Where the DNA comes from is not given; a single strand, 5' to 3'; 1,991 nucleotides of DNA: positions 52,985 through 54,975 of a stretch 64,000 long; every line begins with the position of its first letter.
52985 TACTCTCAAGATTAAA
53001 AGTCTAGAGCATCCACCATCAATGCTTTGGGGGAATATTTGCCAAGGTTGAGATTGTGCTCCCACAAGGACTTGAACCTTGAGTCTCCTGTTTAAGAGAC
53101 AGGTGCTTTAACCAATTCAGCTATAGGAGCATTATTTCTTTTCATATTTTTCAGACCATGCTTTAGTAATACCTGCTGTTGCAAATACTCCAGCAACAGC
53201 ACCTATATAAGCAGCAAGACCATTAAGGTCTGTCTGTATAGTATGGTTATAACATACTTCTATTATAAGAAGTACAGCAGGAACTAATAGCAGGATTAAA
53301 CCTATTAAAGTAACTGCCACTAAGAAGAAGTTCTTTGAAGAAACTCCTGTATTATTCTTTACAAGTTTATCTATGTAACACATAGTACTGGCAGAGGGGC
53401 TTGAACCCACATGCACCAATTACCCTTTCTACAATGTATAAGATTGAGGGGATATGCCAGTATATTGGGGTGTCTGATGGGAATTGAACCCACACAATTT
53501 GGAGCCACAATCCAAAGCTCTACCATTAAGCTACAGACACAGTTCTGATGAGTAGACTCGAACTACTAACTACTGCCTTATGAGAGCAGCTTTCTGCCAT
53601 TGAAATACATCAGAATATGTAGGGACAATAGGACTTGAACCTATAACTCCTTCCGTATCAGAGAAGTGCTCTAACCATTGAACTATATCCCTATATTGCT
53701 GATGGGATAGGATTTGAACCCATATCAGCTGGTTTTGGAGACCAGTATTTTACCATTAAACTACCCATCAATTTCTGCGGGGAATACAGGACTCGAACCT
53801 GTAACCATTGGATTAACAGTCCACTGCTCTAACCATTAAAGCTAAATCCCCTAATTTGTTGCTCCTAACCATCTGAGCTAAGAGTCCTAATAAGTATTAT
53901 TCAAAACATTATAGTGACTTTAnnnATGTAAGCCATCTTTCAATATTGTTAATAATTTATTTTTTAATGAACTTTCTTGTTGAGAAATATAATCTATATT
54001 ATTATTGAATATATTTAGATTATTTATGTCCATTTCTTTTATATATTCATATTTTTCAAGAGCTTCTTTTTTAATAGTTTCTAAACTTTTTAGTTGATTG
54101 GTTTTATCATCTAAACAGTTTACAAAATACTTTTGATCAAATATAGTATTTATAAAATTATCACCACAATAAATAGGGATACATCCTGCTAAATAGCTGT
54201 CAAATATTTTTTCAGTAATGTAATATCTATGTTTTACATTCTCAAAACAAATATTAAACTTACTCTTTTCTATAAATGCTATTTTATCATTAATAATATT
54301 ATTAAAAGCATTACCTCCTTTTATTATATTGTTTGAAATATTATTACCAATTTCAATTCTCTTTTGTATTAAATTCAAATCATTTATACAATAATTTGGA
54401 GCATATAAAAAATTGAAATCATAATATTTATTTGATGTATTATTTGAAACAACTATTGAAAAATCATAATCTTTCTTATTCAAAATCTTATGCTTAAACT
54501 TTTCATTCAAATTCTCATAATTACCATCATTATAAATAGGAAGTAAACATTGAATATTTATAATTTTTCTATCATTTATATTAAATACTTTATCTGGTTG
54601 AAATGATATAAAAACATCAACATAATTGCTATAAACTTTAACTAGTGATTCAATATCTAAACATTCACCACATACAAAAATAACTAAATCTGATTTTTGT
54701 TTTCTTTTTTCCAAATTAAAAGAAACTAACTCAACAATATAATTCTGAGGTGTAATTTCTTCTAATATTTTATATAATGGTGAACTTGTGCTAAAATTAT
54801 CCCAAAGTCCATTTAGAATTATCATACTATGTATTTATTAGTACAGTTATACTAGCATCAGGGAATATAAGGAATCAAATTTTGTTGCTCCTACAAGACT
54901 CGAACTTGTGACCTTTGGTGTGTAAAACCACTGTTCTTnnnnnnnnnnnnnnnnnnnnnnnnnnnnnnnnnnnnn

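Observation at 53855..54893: Very low-GC fucosyltransferase-like gene inserted into the tRNA array between 13-bp direct repeats, next to a truncated tRNA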

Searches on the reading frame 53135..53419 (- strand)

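Call 48: search_protein_families(library=ncbifam, proteins=[window:53135-53419:-], max_evalue=0.1)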
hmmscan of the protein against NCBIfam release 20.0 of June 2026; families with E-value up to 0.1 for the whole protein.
window:53135-53419:- (95 aa): 1 family
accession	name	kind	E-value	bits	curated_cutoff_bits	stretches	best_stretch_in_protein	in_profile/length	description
NF004929.0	PRK06286.2-2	equivalog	0.0067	16.6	279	1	34-84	2-52/143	putative monovalent cation/H+ antiporter subunit G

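Call 89: search_protein_families(library=pfam, proteins=[window:53135-53419:-], max_evalue=0.01)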
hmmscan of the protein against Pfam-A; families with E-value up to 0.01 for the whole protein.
window:53135-53419:- (95 aa): 0 families

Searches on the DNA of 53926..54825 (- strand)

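Call 52: search_dna_similar(query=L042:5000-10425:+, collection=phages, mode=distant, max_rows=12)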
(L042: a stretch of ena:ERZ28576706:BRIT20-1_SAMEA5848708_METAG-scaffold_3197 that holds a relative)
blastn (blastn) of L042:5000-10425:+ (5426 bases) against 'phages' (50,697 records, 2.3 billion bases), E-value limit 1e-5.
Records with a match: 82; places in all: 90; records where one place covers at least 80% of the query: 0.
Best place of each record, by identity: 80-90% 6; 60-80% 76.
By first word of the organism name: Bacteroides 34; uncultured 24; Prevotella 5; Bacteriophage 4; Methylophilales 4; IAS 2; Cyanophage 2; Synechococcus 2; bajarodcaudo 1; Kehishuvirus 1; and 3 more.
By host as written in the record: - 30; Bacteroides intestinalis DSM 108646 25; Prevotella sp. 5; Methylophilales_sp._H5P1 4; Synechococcus sp. 3; Homo sapiens 2; Bacteroides cellulosilyticus 2; Bacteroides intestinalis APC919/174 2; and 8 more.
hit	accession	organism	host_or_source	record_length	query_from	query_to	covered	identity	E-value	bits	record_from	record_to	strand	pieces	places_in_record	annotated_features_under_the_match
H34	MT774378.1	uncultured phage cr106_1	human feces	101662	1657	5423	42%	64.3%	2e-30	316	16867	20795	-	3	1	terminase | hypothetical protein (x3) | putative 10kDa chaperonin | VpsT-like putative transcriptional regulator | protein HU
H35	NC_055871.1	uncultured phage cr106_1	human feces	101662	1657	5423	42%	64.3%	2e-30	316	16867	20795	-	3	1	terminase large subunit | hypothetical protein (x2) | putative 10kDa chaperonin | VpsT-like putative transcriptional regulator | protein HU | and 1 other names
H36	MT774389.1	uncultured phage cr116_1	human feces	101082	3606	5425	34%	72.2%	0e+0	969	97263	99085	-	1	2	terminase | hypothetical protein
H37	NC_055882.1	uncultured phage cr116_1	human feces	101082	3606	5425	34%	72.2%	0e+0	969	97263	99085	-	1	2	terminase large subunit | hypothetical protein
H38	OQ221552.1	Bacteroides phage PhiCrAssBcn17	Bacteroides intestinalis DSM 108646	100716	1659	5419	36%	64.0%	1e-27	201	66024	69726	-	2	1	large terminase subunit | hypothetical protein (x3) | putative VpsT-like transcriptional regulator | protein HU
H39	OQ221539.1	Bacteroides phage PhiCrAssBcn4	Bacteroides intestinalis DSM 108646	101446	1659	5419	36%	63.8%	1e-21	182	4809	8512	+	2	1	large terminase subunit | hypothetical protein (x2) | putative 10kDa chaperonin | putative VpsT-like transcriptional regulator | protein HU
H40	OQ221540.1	Bacteroides phage PhiCrAssBcn5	Bacteroides intestinalis DSM 108646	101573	1659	5419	36%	63.8%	1e-21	182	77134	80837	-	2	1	large terminase subunit | hypothetical protein (x2) | putative 10kDa chaperonin | putative VpsT-like transcriptional regulator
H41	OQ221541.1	Bacteroides phage PhiCrAssBcn6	Bacteroides intestinalis DSM 108646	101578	1659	5419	36%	63.8%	1e-21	182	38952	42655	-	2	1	large terminase subunit | hypothetical protein (x2) | putative 10kDa chaperonin | putative VpsT-like transcriptional regulator | protein HU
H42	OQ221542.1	Bacteroides phage PhiCrAssBcn7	Bacteroides intestinalis DSM 108646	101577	1659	5419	36%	63.8%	1e-21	182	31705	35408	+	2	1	large terminase subunit | hypothetical protein (x2) | putative 10kDa chaperonin | putative VpsT-like transcriptional regulator | protein HU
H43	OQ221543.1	Bacteroides phage PhiCrAssBcn8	Bacteroides intestinalis DSM 108646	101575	1659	5419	36%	63.8%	1e-21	182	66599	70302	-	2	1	large terminase subunit | hypothetical protein (x2) | putative 10kDa chaperonin | putative VpsT-like transcriptional regulator | protein HU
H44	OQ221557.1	Bacteroides phage PhiCrAssBcn22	Bacteroides intestinalis DSM 108646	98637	1659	5419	36%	63.7%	4e-21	180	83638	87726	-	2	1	large terminase subunit | hypothetical protein (x2) | putative 10kDa chaperonin | endonuclease VII domain-containing protein | putative VpsT-like transcriptional regulator | and 1 other names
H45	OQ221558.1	Bacteroides phage PhiCrAssBcn23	Bacteroides intestinalis DSM 108646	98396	1659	5419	36%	63.7%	4e-21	180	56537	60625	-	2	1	large terminase subunit | hypothetical protein (x3) | putative 10kDa chaperonin | putative VpsT-like transcriptional regulator | protein HU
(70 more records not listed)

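Call 54: search_dna_similar(query=L040:7000-12894:+, collection=phages, mode=distant, max_rows=8)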
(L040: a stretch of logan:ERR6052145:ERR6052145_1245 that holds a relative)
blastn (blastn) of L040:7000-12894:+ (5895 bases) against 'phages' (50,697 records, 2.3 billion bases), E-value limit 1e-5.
Records with a match: 126; places in all: 129; records where one place covers at least 80% of the query: 0.
Best place of each record, by identity: 90-95% 2; 80-90% 54; 60-80% 70.
By first word of the organism name: Pseudomonas 47; Prevotella 15; Mycobacterium 14; uncultured 8; Vibrio 8; Proteus 7; Staphylococcus 4; Bacteroides 4; Enterococcus 4; Yersinia 3; and 7 more.
By host as written in the record: Pseudomonas aeruginosa 23; Prevotella sp. 15; - 14; Mycobacterium smegmatis mc2 155 12; Pseudomonas aeruginosa PAO1 8; Vibrio cholerae 4; Enterococcus faecalis 4; Proteus mirabilis 4; and 30 more.
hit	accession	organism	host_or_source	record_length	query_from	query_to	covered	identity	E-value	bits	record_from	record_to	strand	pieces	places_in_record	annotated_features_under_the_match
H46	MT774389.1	uncultured phage cr116_1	human feces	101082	81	369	5%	89.3%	8e-100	372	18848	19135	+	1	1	none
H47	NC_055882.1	uncultured phage cr116_1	human feces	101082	81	369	5%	89.3%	8e-100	372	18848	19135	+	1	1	none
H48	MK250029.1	Prevotella phage Lak-C1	Prevotella sp.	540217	216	499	4%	81.9%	1e-28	213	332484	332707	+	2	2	record has no annotation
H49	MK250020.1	Prevotella phage Lak-B1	Prevotella sp.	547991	216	502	4%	81.7%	2e-30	215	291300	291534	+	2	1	record has no annotation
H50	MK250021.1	Prevotella phage Lak-B2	Prevotella sp.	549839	216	502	4%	81.7%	2e-30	215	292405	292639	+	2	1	record has no annotation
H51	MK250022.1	Prevotella phage Lak-B3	Prevotella sp.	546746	216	502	4%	81.7%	2e-30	215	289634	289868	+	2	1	record has no annotation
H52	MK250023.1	Prevotella phage Lak-B4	Prevotella sp.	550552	216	502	4%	81.7%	2e-30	215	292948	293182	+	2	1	record has no annotation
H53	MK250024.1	Prevotella phage Lak-B5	Prevotella sp.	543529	216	502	4%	81.7%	2e-30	215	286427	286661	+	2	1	record has no annotation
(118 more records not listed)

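Call 56: search_rna_families(sources=[L040, L042, L043], threshold=gathering)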
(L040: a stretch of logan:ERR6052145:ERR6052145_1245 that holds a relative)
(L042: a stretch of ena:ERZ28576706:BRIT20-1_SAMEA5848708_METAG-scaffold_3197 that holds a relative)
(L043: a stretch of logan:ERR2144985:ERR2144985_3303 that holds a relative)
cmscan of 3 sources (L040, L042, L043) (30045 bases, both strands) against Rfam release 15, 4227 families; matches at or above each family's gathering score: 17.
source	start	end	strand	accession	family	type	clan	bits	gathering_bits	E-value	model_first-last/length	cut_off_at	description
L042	3209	3280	+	RF00005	tRNA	Gene; tRNA;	CL00001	71.3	29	6.3e-14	1-71/71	no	tRNA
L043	4868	4941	+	RF00005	tRNA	Gene; tRNA;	CL00001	65.9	29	2e-12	1-71/71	no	tRNA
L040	8283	8356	+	RF00005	tRNA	Gene; tRNA;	CL00001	64.8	29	4e-12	1-71/71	no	tRNA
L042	3406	3477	+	RF00005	tRNA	Gene; tRNA;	CL00001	64.6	29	4.6e-12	1-71/71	no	tRNA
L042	3482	3554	+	RF00005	tRNA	Gene; tRNA;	CL00001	64.2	29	5.9e-12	1-71/71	no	tRNA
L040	5478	5550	+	RF00005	tRNA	Gene; tRNA;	CL00001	64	29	6.8e-12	1-71/71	no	tRNA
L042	4889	4961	+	RF00005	tRNA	Gene; tRNA;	CL00001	64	29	6.6e-12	1-71/71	no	tRNA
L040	4217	4288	+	RF00005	tRNA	Gene; tRNA;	CL00001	62.8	29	1.4e-11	1-71/71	no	tRNA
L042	3718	3791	+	RF00005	tRNA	Gene; tRNA;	CL00001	62.2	29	2.1e-11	1-71/71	no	tRNA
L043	3866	3939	+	RF00005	tRNA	Gene; tRNA;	CL00001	61.9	29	2.6e-11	1-71/71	no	tRNA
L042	4970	5044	+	RF00005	tRNA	Gene; tRNA;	CL00001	60.6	29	5.8e-11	1-71/71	no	tRNA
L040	4867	4939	+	RF00005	tRNA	Gene; tRNA;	CL00001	59.9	29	8.9e-11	1-71/71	no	tRNA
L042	3560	3632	+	RF00005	tRNA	Gene; tRNA;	CL00001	58.9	29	1.6e-10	1-71/71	no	tRNA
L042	5611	5696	+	RF00005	tRNA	Gene; tRNA;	CL00001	56.1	29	9.8e-10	1-71/71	no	tRNA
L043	3788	3859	+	RF00005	tRNA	Gene; tRNA;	CL00001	53.9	29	4e-09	1-71/71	no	tRNA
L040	5672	5756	+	RF00005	tRNA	Gene; tRNA;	CL00001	46.4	29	4.6e-07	1-71/71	no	tRNA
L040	4718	4783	+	RF00005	tRNA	Gene; tRNA;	CL00001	31.7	29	0.0052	1-71/71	no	tRNA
